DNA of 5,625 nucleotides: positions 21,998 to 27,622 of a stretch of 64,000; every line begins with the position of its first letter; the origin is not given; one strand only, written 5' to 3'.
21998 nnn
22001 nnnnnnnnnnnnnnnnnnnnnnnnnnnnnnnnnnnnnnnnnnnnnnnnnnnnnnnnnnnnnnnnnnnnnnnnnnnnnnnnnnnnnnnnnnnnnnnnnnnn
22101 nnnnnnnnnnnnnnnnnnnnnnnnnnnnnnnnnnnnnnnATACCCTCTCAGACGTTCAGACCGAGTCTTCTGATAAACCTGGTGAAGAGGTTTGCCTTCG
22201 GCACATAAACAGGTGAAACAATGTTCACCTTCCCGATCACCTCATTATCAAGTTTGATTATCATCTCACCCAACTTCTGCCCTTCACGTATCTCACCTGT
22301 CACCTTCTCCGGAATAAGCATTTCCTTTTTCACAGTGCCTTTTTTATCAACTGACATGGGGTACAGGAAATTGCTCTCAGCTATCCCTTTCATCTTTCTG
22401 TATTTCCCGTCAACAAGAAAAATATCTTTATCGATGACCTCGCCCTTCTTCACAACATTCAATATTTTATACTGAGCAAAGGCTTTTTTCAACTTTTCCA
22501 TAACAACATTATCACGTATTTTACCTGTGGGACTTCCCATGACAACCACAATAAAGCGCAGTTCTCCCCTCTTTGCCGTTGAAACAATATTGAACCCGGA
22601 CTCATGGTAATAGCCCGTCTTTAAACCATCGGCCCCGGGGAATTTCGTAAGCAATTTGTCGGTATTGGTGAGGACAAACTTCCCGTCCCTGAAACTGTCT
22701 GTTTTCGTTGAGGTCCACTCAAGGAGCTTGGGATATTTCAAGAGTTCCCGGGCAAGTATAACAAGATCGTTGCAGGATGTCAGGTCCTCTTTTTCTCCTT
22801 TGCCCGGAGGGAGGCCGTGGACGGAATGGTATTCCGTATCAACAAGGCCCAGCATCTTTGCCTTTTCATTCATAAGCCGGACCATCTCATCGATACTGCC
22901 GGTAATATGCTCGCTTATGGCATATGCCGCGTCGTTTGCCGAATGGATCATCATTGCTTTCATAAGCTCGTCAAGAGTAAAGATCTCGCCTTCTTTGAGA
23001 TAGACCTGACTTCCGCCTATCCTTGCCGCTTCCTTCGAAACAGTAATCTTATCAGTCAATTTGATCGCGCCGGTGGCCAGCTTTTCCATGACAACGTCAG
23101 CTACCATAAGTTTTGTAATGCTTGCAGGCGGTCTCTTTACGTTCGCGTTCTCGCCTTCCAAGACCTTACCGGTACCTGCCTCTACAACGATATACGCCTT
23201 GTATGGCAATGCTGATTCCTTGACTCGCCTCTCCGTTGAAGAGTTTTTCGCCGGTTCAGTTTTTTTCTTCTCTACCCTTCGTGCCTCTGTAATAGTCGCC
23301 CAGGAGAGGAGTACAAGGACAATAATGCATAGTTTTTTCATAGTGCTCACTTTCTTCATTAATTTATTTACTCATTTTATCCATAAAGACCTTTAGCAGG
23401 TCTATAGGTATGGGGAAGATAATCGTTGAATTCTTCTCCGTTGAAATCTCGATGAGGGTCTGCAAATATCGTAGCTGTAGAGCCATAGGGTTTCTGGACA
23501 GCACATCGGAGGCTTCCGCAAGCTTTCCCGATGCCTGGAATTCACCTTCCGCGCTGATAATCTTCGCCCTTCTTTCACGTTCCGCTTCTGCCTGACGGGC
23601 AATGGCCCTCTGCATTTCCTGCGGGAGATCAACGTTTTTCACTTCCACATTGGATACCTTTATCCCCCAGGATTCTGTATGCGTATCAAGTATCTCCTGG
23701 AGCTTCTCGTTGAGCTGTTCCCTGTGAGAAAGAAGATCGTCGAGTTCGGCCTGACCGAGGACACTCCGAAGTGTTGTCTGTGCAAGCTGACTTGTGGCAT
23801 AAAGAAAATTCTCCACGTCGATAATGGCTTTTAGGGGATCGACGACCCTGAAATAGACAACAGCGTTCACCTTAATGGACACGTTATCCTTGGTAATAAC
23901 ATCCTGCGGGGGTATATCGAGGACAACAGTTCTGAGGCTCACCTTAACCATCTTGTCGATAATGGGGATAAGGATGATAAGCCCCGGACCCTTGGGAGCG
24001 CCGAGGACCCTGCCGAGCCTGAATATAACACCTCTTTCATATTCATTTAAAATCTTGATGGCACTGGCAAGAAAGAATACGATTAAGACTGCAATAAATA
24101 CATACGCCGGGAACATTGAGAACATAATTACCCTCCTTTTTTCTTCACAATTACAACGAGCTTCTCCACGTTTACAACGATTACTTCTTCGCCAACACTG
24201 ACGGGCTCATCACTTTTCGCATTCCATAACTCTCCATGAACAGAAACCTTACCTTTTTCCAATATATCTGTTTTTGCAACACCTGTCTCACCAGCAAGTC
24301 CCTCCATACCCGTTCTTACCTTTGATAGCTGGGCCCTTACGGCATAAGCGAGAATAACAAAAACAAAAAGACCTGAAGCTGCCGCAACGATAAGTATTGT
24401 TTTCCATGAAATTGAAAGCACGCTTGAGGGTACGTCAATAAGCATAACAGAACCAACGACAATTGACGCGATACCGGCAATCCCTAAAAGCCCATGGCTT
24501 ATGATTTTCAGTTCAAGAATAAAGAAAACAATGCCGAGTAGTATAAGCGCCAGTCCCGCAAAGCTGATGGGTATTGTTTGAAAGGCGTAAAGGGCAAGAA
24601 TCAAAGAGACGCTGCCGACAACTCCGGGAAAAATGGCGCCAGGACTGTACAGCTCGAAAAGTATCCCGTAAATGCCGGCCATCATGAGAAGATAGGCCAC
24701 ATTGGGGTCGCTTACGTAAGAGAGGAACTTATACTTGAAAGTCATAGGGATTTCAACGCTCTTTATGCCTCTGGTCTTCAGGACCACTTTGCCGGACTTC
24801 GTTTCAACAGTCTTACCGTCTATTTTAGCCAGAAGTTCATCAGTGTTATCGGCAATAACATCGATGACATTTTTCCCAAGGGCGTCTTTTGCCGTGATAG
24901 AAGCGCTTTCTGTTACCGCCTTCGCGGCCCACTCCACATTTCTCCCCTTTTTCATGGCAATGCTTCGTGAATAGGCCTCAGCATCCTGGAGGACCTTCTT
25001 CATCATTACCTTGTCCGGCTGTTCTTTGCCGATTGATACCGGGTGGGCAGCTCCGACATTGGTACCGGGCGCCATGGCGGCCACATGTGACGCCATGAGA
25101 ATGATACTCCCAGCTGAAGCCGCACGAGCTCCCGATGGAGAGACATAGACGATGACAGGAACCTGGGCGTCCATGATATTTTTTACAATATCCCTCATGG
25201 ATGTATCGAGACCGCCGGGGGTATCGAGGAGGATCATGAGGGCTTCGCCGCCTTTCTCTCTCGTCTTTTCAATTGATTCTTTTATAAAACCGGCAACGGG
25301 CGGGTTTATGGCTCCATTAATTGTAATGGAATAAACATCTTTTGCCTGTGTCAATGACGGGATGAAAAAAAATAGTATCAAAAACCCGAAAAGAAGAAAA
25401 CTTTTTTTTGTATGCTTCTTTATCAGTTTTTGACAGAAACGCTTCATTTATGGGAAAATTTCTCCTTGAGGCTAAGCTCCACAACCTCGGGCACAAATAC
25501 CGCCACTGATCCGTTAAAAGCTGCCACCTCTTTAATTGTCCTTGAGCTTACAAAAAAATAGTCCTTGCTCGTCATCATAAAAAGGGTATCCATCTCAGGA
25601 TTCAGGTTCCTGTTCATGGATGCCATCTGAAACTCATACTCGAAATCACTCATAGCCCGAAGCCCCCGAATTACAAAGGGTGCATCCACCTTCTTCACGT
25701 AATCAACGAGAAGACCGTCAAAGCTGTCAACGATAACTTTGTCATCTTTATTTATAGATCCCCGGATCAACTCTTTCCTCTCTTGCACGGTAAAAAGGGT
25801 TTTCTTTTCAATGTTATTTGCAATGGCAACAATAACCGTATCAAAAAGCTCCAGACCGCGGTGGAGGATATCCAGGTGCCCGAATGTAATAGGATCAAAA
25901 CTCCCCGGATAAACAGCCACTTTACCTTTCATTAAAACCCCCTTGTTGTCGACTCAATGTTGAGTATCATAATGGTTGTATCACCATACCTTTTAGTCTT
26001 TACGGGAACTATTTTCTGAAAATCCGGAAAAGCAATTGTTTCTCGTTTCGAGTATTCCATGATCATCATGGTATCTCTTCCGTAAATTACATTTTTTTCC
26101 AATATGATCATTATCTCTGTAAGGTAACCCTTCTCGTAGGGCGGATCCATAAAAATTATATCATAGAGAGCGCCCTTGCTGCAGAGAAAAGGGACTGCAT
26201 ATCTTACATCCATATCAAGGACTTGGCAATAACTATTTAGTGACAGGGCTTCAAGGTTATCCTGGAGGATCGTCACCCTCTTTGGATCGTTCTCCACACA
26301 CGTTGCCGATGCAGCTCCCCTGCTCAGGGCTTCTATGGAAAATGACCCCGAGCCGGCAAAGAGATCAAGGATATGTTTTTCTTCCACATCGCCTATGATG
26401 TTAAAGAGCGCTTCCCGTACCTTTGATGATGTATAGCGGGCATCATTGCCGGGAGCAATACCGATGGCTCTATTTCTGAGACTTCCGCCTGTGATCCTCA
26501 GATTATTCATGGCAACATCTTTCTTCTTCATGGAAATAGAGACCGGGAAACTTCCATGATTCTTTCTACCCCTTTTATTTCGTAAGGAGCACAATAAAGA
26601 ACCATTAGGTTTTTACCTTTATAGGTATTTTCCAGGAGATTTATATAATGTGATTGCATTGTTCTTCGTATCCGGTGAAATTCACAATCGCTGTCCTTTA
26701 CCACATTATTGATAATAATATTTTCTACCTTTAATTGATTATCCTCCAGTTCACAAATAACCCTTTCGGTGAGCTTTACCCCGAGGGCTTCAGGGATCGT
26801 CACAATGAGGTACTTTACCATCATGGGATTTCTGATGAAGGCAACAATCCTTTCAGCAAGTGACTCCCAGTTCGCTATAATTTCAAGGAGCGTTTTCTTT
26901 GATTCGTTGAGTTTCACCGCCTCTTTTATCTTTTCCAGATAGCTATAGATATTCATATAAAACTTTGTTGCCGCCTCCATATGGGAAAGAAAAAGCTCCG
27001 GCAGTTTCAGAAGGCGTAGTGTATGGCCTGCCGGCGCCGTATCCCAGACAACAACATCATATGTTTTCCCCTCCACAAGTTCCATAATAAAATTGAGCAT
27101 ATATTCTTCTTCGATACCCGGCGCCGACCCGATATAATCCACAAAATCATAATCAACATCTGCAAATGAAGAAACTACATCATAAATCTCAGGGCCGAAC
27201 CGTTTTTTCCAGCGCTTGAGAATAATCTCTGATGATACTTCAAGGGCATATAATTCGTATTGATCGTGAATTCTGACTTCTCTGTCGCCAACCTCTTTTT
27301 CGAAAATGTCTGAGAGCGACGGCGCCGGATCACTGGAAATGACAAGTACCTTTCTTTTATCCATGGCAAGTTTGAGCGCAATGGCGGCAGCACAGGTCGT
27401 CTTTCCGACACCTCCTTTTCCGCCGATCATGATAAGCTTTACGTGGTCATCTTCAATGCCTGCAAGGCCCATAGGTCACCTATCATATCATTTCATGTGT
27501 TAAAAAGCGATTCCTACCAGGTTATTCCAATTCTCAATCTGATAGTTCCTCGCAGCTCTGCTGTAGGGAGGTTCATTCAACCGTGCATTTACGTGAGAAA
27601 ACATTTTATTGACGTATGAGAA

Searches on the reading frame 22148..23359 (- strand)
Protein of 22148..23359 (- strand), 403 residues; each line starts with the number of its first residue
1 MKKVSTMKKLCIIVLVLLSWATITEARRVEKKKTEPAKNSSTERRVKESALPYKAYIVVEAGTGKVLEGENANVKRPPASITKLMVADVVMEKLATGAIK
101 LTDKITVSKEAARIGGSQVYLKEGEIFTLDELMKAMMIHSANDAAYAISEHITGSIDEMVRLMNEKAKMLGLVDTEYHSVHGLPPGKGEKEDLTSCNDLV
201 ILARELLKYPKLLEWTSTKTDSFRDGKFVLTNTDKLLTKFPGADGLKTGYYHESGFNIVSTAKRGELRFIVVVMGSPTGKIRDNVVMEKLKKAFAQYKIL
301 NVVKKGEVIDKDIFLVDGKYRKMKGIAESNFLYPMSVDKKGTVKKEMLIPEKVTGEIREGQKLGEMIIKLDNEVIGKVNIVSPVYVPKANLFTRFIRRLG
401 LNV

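Call 56: search_protein_families(library=pfam, proteins=[window:22148-23359:-], max_evalue=0.00001)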
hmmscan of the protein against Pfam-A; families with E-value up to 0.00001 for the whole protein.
window:22148-23359:- (403 aa): 3 families
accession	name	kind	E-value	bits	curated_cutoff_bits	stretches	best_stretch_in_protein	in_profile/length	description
PF00768.25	Peptidase_S11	-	1.5e-58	198.5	27.6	1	48-277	7-238/239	D-alanyl-D-alanine carboxypeptidase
PF13354.11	Beta-lactamase2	-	1.2e-14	54.6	22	1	63-207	9-147/214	Beta-lactamase enzyme family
PF07943.18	PBP5_C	-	4.4e-09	36.8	21.2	1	301-385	5-88/91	Penicillin-binding protein 5, C-terminal domain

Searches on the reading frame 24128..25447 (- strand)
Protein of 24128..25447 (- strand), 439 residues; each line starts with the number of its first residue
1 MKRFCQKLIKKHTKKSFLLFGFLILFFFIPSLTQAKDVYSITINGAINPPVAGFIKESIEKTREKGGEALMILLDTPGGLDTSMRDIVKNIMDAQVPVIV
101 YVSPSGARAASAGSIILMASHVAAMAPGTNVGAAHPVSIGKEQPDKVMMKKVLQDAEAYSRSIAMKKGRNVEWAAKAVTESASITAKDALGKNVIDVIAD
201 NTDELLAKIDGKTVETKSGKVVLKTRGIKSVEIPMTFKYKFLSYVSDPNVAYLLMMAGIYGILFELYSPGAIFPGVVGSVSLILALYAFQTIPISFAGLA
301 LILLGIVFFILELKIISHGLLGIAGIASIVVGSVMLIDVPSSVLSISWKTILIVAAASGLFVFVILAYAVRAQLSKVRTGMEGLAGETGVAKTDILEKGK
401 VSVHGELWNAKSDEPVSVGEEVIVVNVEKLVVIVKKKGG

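Call 56: search_protein_families(library=pfam, proteins=[window:24128-25447:-], max_evalue=0.00001)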
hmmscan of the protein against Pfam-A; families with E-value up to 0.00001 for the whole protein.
window:24128-25447:- (439 aa): 3 families
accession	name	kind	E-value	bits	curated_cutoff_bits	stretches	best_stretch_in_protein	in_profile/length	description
PF24961.1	NfeD_membrane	-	1.2e-26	93.6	26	1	249-366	1-117/119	NfeD integral membrane domain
PF25145.1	NfeD1b_N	-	7.6e-15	55.4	40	1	38-199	2-156/189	NfeD1b, N-terminal domain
PF01957.25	NfeD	-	4e-13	49.8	29.1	1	382-436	2-57/57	NfeD-like C-terminal, partner-binding domain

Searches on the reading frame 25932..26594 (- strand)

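Call 65: search_protein_families(library=pfam, proteins=[window:25932-26594:-], max_evalue=0.0001)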
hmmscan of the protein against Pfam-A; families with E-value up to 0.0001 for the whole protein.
window:25932-26594:- (220 aa): 5 families
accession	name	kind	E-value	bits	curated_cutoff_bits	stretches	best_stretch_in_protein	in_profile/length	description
PF03602.21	Cons_hypoth95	-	1.2e-46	159.2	24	1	32-210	1-180/182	Conserved hypothetical protein 95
PF02475.24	TRM5-TYW2_MTfase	-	1.1e-06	29.1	28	1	71-167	36-129/164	TRM5/TYW2 methyltransferase domain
PF05175.20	MTS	-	6.8e-06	26.3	23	1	65-163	25-118/170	Methyltransferase small domain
PF01170.24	UPF0020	-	9.5e-06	25.9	22.3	0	61-154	18-132/197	RMKL-like, methyltransferase domain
PF09445.16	Methyltransf_15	-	6.4e-05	23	22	1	73-153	2-81/165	RNA cap guanine-N2 methyltransferase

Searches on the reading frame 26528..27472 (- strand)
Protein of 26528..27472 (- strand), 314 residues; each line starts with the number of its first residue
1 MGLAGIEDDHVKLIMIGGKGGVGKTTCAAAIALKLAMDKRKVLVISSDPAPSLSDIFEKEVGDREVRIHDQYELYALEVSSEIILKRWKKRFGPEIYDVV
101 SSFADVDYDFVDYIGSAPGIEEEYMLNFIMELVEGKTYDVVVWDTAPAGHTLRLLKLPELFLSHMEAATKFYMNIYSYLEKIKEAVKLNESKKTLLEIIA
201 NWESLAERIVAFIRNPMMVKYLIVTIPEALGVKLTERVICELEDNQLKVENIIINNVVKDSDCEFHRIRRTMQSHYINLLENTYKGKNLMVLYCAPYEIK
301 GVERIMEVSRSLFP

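Call 65: search_protein_families(library=pfam, proteins=[window:26528-27472:-], max_evalue=0.0001)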
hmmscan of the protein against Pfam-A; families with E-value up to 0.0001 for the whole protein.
window:26528-27472:- (314 aa): 4 families
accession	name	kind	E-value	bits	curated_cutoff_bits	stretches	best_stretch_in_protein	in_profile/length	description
PF02374.21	ArsA_ATPase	-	2.6e-65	221.1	24.3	1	12-312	2-303/305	Anion-transporting ATPase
PF13614.12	AAA_31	-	1.9e-12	47.9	27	1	16-151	7-131/177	AAA domain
PF01656.29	CbiA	-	2.1e-12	47.5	25.4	1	14-261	2-89/125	CobQ/CobB/MinD/ParA nucleotide binding domain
PF10609.15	ParA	-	3.6e-07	30.3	27.1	1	13-61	6-55/246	NUBPL iron-transfer P-loop NTPase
